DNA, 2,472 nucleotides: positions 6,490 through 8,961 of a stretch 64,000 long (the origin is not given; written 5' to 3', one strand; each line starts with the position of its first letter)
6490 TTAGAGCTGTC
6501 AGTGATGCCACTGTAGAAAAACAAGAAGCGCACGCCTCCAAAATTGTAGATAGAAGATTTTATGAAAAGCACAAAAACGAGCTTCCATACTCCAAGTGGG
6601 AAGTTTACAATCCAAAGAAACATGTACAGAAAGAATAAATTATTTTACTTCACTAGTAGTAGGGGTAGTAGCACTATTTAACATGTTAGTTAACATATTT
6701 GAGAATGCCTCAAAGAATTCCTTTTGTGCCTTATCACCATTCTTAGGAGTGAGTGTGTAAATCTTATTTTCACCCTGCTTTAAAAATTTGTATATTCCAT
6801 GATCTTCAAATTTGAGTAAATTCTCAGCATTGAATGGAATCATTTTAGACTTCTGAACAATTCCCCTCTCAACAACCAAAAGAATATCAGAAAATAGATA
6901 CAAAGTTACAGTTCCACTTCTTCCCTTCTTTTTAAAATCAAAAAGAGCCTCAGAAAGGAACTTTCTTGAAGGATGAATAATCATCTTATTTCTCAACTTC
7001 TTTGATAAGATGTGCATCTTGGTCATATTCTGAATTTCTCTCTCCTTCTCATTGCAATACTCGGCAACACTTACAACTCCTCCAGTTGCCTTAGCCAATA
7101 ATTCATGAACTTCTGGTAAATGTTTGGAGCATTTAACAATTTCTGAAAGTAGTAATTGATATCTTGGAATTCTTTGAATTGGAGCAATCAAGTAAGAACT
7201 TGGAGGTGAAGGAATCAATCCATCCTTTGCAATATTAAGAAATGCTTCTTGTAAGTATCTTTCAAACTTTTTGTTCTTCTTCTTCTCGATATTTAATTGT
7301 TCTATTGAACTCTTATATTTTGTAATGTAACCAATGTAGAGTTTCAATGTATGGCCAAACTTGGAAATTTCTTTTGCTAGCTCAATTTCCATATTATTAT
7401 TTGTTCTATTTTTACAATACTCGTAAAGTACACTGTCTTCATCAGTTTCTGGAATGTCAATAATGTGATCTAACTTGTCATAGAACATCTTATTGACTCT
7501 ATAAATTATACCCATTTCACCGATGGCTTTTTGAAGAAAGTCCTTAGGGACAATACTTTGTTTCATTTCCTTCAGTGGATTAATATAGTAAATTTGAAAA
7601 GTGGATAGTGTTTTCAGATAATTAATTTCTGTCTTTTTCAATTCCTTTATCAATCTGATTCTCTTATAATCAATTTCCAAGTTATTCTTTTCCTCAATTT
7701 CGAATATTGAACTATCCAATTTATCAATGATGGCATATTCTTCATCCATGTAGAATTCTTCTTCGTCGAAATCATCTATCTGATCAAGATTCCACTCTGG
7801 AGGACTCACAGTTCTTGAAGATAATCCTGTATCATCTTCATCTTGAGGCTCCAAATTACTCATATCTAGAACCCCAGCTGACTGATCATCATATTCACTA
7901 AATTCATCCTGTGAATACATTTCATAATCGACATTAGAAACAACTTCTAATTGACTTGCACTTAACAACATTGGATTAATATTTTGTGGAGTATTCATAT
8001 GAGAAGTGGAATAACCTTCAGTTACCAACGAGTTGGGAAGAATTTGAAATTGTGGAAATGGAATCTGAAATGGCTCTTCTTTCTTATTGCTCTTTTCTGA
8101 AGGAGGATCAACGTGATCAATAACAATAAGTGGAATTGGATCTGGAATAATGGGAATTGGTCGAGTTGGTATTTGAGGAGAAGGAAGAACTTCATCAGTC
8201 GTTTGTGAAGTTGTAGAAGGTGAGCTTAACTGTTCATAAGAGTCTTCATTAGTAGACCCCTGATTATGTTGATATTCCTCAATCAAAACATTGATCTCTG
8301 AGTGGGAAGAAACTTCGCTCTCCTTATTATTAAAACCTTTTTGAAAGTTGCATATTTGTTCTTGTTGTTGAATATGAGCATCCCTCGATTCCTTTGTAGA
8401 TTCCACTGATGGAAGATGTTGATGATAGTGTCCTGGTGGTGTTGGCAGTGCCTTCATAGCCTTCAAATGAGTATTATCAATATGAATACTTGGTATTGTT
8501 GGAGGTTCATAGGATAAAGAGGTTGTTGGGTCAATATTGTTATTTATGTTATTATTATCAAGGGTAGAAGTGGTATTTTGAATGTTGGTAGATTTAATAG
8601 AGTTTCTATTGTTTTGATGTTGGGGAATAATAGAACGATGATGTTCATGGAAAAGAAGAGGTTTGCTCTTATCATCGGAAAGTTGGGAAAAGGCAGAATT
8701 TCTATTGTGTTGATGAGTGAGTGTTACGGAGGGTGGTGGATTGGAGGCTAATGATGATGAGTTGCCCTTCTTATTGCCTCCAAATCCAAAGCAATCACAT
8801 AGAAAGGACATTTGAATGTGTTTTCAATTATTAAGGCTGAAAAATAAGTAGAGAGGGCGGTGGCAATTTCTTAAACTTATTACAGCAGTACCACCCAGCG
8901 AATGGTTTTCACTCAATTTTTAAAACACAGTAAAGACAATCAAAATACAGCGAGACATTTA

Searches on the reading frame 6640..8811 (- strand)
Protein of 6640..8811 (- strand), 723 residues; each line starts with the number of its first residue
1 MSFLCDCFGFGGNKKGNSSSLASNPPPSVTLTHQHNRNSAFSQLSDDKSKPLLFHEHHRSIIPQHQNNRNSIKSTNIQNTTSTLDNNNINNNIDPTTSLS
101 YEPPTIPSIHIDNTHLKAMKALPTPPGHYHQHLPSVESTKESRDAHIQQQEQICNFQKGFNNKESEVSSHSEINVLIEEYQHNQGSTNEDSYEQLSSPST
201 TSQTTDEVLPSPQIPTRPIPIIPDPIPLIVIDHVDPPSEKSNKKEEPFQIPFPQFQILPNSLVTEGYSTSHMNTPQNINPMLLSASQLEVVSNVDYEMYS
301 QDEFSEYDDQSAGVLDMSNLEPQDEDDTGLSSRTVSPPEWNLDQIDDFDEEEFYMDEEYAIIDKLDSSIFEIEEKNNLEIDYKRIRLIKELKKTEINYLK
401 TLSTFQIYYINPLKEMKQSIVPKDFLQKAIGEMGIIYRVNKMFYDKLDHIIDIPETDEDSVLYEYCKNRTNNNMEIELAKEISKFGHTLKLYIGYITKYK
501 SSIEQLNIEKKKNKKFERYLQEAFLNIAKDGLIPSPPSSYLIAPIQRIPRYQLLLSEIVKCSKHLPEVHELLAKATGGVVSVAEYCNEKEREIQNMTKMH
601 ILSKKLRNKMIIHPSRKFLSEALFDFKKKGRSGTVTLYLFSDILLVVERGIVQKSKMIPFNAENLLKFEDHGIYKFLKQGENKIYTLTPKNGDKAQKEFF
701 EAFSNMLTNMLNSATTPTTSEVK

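Call 15: search_protein_families(library=pfam, proteins=[window:6640-8811:-])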
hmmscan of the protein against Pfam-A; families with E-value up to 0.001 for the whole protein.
window:6640-8811:- (723 aa): 1 family
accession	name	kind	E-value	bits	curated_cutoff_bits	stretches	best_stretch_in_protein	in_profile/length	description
PF00621.25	RhoGEF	-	2.8e-27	96.5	27.6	1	388-587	2-180/180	RhoGEF domain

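Call 61: search_protein_families(library=pfam, proteins=[P0241])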
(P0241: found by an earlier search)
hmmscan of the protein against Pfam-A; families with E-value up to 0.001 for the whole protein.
P0241 (503 aa): 3 families
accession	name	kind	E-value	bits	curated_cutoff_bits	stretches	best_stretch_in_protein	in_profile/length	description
PF05577.18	Peptidase_S28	-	7.8e-64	216.5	25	1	36-486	1-433/434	Serine carboxypeptidase S28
PF00561.26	Abhydrolase_1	-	2.2e-06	28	25.8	1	83-195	2-102/245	alpha/beta hydrolase fold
PF11144.14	DUF2920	-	0.0001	22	24.7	1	119-199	144-223/400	Protein of unknown function (DUF2920)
